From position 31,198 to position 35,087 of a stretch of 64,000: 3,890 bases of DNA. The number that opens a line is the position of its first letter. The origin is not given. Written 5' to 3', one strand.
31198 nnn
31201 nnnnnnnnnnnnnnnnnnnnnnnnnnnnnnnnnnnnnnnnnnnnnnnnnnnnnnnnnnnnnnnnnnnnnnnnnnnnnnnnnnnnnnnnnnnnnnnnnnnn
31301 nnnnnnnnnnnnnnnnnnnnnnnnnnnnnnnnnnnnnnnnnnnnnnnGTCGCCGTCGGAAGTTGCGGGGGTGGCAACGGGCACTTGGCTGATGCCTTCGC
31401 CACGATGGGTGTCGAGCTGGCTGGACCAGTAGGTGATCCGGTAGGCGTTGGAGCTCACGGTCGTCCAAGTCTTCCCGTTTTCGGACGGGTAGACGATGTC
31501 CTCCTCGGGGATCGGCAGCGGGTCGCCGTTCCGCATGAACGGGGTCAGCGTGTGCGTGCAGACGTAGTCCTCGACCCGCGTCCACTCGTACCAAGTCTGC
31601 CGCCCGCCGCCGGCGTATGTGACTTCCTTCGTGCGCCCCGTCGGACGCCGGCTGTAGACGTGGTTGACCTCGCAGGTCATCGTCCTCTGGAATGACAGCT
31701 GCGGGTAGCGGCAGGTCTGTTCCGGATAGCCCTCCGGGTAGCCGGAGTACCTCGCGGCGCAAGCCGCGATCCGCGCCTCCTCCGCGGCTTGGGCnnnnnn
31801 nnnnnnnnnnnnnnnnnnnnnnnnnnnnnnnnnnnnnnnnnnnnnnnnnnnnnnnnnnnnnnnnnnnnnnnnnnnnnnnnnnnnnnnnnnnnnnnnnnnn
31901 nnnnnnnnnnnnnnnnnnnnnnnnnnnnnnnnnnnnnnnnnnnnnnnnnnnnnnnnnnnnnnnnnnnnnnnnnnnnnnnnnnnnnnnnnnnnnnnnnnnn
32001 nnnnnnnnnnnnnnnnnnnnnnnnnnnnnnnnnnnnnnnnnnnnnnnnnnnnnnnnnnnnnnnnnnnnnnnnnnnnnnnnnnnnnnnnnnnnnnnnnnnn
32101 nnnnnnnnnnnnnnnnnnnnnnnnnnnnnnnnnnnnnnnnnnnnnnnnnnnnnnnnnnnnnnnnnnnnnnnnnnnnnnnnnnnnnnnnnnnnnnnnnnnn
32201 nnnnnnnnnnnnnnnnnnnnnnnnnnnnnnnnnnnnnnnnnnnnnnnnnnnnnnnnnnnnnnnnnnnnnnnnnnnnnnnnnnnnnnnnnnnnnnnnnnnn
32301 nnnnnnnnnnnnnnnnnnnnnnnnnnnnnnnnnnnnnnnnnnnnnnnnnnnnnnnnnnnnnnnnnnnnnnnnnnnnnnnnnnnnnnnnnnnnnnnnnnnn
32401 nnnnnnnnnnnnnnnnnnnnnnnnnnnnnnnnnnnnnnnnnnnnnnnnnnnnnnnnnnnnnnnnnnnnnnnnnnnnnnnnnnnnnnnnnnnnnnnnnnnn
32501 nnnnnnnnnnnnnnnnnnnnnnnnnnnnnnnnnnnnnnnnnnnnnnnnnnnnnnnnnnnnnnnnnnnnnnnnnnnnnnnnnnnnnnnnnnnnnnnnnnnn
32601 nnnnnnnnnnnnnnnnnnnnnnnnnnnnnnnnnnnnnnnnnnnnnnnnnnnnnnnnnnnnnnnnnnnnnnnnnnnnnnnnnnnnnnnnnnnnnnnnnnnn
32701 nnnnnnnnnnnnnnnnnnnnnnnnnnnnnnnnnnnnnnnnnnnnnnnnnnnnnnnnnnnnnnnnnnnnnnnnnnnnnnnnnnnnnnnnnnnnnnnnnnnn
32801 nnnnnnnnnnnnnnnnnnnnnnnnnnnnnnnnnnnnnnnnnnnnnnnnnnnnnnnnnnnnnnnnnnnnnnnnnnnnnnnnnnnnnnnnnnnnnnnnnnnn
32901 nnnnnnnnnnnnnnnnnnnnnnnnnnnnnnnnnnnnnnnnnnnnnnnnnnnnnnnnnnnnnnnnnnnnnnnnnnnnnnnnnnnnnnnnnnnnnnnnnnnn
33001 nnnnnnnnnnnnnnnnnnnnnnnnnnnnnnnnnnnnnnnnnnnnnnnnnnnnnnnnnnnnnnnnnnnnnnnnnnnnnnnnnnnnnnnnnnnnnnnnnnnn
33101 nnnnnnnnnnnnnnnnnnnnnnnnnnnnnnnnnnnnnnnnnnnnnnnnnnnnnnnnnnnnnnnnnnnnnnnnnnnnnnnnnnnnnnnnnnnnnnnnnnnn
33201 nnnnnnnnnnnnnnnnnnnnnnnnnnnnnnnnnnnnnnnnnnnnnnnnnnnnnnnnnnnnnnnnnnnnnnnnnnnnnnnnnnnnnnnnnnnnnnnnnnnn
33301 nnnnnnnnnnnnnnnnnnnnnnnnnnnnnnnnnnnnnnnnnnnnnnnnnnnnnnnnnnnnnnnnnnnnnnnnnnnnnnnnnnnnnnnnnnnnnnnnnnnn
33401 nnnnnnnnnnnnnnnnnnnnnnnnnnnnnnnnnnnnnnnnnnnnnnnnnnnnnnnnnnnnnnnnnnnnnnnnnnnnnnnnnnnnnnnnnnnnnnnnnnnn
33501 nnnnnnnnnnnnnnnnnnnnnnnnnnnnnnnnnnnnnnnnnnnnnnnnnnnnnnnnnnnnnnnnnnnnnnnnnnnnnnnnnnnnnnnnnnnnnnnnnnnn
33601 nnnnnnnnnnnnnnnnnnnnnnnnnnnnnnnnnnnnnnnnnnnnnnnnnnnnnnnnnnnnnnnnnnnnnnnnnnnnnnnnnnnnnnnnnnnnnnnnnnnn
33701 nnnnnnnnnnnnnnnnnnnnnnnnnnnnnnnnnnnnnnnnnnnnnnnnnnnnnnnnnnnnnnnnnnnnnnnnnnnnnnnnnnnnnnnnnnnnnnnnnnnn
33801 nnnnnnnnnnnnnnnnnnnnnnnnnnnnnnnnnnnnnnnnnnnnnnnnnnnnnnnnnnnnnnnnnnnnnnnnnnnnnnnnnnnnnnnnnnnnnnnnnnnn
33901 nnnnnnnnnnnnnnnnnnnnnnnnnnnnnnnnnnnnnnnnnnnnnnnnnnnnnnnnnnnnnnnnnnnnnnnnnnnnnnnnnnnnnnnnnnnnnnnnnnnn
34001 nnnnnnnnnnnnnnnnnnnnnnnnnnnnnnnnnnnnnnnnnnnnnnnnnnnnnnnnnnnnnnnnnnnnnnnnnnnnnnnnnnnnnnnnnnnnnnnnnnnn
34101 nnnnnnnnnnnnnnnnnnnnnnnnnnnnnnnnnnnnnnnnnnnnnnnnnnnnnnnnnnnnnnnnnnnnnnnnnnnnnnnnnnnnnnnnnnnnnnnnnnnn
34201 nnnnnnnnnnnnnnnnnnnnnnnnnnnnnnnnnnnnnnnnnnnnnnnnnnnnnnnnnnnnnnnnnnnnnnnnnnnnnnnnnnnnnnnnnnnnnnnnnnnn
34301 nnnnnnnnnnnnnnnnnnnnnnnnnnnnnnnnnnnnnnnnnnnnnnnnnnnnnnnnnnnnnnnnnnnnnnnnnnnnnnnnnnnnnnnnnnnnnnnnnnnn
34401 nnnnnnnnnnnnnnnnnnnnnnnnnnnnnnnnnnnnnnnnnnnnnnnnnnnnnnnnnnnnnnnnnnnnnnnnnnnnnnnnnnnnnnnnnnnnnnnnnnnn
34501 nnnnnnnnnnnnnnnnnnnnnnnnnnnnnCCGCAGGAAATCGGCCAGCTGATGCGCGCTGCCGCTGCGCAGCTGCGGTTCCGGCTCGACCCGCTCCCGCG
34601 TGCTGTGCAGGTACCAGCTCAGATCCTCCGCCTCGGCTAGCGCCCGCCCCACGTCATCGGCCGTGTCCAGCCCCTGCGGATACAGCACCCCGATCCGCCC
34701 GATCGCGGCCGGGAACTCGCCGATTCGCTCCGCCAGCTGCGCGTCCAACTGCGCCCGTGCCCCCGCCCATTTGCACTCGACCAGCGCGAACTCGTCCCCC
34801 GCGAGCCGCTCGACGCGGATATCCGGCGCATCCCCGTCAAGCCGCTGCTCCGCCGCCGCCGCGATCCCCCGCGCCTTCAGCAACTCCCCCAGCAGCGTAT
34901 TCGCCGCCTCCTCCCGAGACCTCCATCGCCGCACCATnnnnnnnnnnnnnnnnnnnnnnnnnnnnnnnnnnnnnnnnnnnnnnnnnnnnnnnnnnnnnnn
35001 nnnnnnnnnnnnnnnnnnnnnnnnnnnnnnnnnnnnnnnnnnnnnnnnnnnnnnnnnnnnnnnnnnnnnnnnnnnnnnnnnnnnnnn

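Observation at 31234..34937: Single-chain nuclease–methyltransferase resembles the MmeI/Type IIL family rather than BREX PglX, and appears co-transcribed with a secreted (GS)n-tailed protein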

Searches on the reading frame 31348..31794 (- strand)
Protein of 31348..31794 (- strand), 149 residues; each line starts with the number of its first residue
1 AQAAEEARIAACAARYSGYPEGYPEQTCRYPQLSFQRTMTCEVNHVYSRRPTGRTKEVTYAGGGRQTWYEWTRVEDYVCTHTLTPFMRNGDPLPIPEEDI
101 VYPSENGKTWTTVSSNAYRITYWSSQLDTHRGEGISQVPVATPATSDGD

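Call 65: find_related_loci(query=window:31348-31794:-, collection=metagenome_contigs, flank=6000)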
Query seq(149 aa) (149 aa) in metagenome_contigs; peptide patterns used: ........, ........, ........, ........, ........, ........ (x = any residue, [..] = any of these).
67 stretches matched a pattern, but none encodes a relative of the query by tblastn (E <= 1e-3).

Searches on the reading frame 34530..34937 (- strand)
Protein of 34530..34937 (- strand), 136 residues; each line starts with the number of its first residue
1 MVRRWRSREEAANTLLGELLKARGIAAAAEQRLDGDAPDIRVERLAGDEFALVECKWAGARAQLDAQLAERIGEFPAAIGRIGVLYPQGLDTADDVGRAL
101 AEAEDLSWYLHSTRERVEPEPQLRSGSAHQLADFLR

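Call 79: search_protein_families(library=pfam, alignment_id=A5, max_evalue=1)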
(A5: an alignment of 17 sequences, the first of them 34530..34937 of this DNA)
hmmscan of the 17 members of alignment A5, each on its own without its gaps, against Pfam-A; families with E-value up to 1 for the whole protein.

A. member 1, window:34530-34937:- (136 aa): 1 family
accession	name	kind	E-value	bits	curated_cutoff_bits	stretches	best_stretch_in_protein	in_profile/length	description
PF11367.14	Tail_completion_gp17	-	0.053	14.1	24.5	1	20-68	69-112/124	Tail completion protein gp17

B. families by the number of members that match (of 17 scanned): 13 families
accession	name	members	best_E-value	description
PF06054.18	CoiA_nuc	2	0.051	Competence protein CoiA, nuclease-like domain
PF19121.6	DUF5805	1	0.023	Family of unknown function (DUF5805)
PF21597.2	TetR_C_43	1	0.034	Transcriptional regulator SbtR-like, C-terminal domain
PF05373.16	Pro_3_hydrox_C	1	0.036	L-proline 3-hydroxylase, C-terminal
PF11367.14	Tail_completion_gp17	1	0.053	Tail completion protein gp17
PF08898.15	DUF1843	1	0.083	Domain of unknown function (DUF1843)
PF07030.17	Phage_Mu_Gp36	1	0.1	Bacteriophage Mu, Gp36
PF09277.16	Erythro-docking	1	0.21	Erythronolide synthase, docking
PF15829.10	DUF4711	1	0.21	Domain of unknown function (DUF4711)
PF15609.12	PRTase_2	1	0.22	Phosphoribosyl transferase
PF11222.13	DUF3017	1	0.23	Protein of unknown function (DUF3017)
PF18039.7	UBA_6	1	0.28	UBA-like domain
PF18557.6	NepR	1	0.6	Anti-sigma factor NepR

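Call 80: search_solved_structures(query=A5, max_evalue=10, show_alignments=3)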
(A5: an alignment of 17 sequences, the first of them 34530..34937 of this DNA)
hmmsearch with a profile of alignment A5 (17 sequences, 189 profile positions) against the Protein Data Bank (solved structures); distinct sequences matched with E-value up to 10: 1.
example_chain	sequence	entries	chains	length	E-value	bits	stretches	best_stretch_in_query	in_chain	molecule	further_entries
1y88_A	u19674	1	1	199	0.0025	20.9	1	14-58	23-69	Hypothetical protein AF1548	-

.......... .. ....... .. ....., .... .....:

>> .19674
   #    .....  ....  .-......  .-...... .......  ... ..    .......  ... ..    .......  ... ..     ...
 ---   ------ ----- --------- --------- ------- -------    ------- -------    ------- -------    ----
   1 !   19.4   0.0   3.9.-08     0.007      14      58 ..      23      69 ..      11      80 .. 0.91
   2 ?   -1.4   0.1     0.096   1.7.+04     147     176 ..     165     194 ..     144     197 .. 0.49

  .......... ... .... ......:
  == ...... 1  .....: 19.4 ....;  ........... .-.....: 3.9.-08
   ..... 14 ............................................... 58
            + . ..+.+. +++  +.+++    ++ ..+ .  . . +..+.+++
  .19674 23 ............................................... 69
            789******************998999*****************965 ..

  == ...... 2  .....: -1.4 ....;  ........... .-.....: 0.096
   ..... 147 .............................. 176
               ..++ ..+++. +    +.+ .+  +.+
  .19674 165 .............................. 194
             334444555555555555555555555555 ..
